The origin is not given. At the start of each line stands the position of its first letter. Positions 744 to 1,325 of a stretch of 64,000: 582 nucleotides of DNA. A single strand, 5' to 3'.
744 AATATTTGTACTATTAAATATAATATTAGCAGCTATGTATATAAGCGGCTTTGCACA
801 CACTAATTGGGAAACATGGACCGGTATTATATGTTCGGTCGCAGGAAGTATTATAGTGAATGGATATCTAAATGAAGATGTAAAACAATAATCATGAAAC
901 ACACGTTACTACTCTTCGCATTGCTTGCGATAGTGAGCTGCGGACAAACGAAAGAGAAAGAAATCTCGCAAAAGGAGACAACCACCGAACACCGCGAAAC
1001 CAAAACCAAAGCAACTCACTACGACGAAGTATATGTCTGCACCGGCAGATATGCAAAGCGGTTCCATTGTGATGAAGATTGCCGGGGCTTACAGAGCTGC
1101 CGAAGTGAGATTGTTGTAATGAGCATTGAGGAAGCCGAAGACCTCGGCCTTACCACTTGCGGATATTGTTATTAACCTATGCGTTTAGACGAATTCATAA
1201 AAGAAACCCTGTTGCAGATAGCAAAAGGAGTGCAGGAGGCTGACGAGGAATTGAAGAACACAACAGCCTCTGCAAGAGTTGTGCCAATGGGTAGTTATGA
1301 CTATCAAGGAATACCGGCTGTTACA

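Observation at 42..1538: Four-gene plus-strand cassette next to attP/int: two paralogous 4-TM proteins, a Cys-rich lipoprotein and a Trypco2-like protein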

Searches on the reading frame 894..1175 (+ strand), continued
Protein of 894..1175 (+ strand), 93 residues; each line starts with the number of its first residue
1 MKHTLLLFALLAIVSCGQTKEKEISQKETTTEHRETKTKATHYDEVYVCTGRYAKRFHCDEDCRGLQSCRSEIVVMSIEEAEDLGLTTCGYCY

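Call 102: search_protein_families(library=padloc, proteins=[L022:5985-6566:+, L022:6622-7011:+], max_evalue=0.1)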
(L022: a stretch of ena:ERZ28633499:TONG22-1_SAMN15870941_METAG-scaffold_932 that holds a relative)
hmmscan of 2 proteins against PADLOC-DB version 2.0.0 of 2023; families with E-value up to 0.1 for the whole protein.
L022:5985-6566:+ (193 aa): 0 families

L022:6622-7011:+ (129 aa): 0 families

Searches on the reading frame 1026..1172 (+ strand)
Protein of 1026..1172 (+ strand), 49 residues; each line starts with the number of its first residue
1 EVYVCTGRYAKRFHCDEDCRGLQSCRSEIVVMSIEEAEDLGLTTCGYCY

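Call 81: search_dna_similar(query=window:1026-1172:+, collection=phages, mode=protein, max_evalue=0.01, max_rows=25)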
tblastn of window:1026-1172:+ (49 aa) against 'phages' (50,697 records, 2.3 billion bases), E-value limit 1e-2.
No match.
